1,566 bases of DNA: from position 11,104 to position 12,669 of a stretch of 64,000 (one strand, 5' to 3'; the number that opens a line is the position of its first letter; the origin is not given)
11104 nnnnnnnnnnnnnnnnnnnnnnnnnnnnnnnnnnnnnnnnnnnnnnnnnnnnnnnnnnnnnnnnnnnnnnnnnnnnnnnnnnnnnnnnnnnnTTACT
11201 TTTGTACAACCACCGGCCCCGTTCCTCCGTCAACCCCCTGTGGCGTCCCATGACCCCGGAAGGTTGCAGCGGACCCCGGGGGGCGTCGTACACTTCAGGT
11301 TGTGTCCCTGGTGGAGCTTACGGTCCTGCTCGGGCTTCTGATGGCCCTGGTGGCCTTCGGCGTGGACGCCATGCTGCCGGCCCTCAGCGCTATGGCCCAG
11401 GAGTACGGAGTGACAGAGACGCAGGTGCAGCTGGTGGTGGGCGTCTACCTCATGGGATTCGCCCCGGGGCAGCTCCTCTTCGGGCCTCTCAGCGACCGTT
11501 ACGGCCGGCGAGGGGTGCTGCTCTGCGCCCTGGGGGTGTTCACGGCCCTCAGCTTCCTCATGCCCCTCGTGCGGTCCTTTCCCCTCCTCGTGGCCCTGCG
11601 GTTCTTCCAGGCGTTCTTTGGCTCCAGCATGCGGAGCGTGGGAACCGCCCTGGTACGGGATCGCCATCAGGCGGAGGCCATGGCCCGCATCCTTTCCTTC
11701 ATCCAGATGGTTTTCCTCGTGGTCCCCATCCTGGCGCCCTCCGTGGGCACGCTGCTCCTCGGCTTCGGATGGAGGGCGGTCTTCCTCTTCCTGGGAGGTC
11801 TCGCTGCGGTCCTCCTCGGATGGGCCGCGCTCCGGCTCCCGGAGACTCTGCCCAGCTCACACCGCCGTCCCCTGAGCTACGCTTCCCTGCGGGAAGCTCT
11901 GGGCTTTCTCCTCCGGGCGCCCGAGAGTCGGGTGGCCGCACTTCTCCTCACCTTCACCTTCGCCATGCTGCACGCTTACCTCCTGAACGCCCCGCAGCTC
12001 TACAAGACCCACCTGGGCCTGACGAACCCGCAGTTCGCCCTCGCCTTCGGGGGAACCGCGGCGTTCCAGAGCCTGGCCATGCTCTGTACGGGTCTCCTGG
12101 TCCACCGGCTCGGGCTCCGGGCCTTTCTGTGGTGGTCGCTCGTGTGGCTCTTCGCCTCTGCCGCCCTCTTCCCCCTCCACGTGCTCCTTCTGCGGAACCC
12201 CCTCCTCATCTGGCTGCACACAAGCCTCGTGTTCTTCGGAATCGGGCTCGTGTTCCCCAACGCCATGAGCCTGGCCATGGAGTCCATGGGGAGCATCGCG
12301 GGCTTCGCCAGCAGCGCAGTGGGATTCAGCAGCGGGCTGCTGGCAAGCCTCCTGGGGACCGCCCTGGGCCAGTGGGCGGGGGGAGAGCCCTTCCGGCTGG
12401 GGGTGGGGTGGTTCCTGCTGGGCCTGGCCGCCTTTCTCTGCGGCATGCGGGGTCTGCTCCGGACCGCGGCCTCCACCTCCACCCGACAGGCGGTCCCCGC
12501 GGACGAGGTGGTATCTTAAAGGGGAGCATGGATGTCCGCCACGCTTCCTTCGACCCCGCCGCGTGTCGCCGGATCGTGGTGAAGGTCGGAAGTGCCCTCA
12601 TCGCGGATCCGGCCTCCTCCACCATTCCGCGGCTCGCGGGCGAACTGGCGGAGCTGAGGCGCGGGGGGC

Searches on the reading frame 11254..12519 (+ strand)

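Call 54: search_protein_families(library=pfam, proteins=[window:11254-12519:+], max_evalue=0.00001)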
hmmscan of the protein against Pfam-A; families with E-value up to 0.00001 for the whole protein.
window:11254-12519:+ (421 aa): 2 families
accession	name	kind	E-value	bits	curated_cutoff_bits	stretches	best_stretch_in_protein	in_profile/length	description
PF07690.21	MFS_1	-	3.3e-44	151.7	33.4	1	27-368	2-346/347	Major Facilitator Superfamily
PF00083.30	Sugar_tr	-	3.3e-07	30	22.3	1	50-122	43-115/452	Sugar (and other) transporter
